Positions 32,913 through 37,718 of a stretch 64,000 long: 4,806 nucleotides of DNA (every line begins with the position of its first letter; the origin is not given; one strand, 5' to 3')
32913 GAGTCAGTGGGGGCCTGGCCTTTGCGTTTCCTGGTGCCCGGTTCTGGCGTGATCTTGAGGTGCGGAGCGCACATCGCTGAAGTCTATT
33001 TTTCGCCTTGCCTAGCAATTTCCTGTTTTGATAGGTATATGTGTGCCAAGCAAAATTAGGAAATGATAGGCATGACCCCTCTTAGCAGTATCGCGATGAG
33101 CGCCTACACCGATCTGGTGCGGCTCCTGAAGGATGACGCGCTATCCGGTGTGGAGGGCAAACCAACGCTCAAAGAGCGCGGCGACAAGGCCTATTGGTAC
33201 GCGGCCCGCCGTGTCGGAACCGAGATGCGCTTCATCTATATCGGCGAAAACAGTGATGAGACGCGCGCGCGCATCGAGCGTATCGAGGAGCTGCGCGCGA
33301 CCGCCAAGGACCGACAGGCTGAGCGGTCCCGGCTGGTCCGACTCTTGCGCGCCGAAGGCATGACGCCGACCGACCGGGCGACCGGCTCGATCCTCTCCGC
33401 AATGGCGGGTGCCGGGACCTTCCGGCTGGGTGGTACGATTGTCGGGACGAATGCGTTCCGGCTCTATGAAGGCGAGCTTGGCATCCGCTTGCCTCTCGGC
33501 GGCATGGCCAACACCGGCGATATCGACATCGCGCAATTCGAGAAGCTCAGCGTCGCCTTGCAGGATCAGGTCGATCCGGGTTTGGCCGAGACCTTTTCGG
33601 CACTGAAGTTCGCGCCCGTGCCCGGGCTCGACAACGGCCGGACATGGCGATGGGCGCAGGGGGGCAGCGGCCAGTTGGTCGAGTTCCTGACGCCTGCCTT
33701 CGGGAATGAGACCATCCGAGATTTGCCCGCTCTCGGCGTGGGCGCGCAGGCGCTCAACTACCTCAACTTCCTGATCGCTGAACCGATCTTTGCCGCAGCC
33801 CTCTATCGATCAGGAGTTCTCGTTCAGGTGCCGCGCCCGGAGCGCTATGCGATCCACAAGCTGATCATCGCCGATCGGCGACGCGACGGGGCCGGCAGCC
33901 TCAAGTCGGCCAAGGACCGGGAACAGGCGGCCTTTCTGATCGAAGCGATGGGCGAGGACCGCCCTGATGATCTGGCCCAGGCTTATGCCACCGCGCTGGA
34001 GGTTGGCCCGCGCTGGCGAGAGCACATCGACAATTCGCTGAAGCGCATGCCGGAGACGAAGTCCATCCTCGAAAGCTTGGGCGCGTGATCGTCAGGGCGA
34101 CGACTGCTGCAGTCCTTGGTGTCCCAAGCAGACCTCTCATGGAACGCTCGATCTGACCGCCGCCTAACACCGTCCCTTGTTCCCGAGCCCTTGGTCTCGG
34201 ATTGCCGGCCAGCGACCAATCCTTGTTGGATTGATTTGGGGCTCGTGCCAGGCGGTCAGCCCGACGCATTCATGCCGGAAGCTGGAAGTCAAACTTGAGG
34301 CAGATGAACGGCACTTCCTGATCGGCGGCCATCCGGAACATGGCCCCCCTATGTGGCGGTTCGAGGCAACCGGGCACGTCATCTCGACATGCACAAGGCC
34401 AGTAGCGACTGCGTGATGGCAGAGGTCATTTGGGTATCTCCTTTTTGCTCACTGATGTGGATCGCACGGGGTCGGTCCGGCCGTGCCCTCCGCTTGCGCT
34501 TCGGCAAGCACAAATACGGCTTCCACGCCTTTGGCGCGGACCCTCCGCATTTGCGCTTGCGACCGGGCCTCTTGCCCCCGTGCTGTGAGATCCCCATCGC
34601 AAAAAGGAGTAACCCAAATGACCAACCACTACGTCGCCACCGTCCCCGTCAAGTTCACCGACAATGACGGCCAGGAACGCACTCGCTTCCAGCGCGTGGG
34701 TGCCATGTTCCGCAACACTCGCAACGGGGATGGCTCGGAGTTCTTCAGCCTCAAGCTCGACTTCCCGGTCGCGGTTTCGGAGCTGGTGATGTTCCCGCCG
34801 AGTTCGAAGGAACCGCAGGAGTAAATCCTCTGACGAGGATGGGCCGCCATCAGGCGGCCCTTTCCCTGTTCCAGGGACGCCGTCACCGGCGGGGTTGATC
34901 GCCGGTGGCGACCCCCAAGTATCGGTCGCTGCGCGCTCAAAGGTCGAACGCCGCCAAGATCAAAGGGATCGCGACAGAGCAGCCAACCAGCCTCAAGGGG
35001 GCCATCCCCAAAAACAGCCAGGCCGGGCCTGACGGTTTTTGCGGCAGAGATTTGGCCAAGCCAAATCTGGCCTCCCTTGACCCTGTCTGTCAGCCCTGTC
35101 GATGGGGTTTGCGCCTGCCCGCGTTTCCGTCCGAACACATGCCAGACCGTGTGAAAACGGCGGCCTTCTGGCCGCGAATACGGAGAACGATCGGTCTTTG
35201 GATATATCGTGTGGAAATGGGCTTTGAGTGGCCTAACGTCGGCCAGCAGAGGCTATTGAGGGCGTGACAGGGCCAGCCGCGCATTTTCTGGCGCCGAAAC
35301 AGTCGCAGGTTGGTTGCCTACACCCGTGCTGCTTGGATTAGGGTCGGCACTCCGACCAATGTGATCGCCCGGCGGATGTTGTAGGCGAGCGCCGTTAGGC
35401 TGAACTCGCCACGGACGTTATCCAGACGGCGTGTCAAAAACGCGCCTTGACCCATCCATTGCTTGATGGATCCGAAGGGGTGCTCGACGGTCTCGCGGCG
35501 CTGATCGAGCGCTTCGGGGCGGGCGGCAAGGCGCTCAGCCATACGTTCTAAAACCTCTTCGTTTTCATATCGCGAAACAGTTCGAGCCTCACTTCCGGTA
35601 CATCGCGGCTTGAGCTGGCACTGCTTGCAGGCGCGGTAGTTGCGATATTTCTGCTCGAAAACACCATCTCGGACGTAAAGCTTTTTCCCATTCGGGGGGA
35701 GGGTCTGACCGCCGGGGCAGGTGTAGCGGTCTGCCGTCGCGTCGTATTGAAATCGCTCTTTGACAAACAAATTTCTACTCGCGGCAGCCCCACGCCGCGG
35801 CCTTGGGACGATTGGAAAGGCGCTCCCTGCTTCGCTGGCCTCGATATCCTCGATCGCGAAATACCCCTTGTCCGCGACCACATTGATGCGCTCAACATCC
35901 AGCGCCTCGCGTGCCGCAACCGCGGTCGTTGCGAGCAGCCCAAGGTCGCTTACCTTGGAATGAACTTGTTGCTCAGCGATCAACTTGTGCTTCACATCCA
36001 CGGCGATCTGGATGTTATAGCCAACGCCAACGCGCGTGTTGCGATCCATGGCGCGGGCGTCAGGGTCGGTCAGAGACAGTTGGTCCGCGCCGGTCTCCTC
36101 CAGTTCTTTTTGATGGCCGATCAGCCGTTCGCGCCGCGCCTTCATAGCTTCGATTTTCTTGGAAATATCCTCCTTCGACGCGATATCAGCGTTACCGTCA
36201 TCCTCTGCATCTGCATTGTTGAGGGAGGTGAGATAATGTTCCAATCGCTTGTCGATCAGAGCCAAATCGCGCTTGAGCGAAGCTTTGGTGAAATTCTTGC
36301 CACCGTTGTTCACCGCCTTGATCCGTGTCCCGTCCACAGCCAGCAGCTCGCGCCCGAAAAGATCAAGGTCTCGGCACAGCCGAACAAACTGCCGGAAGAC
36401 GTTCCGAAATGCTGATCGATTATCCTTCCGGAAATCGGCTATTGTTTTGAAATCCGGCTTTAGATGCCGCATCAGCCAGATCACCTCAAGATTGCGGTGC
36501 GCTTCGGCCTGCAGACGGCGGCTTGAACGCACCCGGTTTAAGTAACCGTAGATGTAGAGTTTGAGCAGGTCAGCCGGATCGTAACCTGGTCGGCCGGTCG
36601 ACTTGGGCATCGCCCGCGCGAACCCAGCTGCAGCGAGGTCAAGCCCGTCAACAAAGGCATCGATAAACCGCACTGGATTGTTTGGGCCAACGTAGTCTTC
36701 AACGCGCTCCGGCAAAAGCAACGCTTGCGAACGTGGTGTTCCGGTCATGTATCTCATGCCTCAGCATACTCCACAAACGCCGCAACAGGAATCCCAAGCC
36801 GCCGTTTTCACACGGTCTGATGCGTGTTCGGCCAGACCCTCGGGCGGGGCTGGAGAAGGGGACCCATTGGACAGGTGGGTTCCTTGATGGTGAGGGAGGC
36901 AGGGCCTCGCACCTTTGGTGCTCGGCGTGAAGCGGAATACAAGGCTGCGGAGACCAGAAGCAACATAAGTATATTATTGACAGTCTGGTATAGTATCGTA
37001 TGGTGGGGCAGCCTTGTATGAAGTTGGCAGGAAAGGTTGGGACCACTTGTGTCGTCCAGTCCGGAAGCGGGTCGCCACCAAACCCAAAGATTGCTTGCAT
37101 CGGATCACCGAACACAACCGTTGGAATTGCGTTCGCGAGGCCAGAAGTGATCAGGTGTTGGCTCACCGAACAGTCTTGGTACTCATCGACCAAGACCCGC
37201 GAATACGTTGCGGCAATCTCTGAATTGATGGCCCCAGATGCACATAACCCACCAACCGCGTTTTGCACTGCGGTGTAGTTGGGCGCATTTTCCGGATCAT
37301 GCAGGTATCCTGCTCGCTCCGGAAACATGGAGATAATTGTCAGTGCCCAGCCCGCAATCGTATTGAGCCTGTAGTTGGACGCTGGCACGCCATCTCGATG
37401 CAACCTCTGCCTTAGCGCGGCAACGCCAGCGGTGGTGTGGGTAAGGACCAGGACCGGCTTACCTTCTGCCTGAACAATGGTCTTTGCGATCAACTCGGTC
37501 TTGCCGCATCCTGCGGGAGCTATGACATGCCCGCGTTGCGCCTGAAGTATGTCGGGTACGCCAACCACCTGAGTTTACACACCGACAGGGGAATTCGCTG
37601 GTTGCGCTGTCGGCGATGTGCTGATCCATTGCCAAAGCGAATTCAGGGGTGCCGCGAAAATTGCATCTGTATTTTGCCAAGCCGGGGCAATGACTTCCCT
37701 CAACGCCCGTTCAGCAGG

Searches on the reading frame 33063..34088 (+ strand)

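Call 68: search_protein_families(library=padloc, proteins=[window:33063-34088:+], max_evalue=0.00001)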
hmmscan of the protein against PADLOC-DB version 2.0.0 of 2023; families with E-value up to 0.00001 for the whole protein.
window:33063-34088:+ (341 aa): 0 families

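Call 69: search_protein_families(library=pfam, proteins=[window:33063-34088:+], max_evalue=0.00001)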
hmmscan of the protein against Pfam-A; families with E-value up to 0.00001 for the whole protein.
window:33063-34088:+ (341 aa): 1 family
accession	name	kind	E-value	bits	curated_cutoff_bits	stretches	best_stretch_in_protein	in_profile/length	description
PF12281.14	NTP_transf_8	-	5.8e-69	232.8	26.3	1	106-312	2-217/218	Nucleotidyltransferase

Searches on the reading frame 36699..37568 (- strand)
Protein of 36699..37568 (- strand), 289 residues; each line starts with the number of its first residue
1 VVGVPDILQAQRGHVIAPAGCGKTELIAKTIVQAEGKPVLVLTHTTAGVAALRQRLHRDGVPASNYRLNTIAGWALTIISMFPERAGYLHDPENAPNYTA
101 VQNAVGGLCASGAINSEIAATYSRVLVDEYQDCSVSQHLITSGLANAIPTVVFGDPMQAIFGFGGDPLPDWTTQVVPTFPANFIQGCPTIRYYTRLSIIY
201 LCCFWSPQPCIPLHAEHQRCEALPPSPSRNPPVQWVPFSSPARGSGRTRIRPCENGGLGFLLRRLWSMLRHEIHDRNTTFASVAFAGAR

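Call 68: search_protein_families(library=padloc, proteins=[window:36699-37568:-], max_evalue=0.00001)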
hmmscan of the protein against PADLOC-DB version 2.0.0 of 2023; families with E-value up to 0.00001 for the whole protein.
window:36699-37568:- (289 aa): 25 families
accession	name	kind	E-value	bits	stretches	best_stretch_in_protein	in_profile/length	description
PDLC04173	GajB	-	7.3e-79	263.9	1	6-182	5-183/471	-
PDLC04171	GajB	-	6.1e-63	211.1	1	6-182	7-187/392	-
PDLC04172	GajB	-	4e-27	93.4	1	10-180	5-177/505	-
PDLC00123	GajB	-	3.2e-12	43.8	1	110-165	165-221/540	UrvD helicase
PDLC03802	RTasHel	-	9.3e-12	42.6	1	113-166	184-238/675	DRT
PDLC00117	GajB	-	2e-11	41.1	1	112-165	209-264/604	UrvD helicase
PDLC00107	GajB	-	2e-09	34.6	1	113-179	207-273/587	UrvD helicase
PDLC00121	GajB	-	6.4e-09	32.9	0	122-166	203-246/565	UrvD helicase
PDLC00112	GajB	-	8.9e-09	32.5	1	111-165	201-256/581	UrvD helicase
PDLC00148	GajB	-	1.5e-08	32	0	15-58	6-49/369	UrvD helicase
PDLC00127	GajB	-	1.6e-08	31.5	1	113-162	193-246/594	UrvD helicase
PDLC00132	GajB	-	6.6e-08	29.6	0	119-165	212-260/625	UrvD helicase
PDLC00109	GajB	-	9.2e-08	28.9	0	114-161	168-217/647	UrvD helicase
PDLC00136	GajB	-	1.2e-07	29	1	114-165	199-251/570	UrvD helicase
PDLC00122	GajB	-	1.4e-07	28.9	1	118-165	159-208/502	UrvD helicase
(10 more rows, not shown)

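Call 69: search_protein_families(library=pfam, proteins=[window:36699-37568:-], max_evalue=0.00001)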
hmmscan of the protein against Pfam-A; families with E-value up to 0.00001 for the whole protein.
window:36699-37568:- (289 aa): 2 families
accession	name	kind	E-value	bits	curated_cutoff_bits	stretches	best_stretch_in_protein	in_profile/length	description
PF00580.27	UvrD-helicase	-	2.8e-14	53.9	23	1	114-164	205-256/271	UvrD/REP helicase N-terminal domain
PF13245.12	AAA_19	-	4.8e-07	30.5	25.1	1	8-163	9-133/134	AAA domain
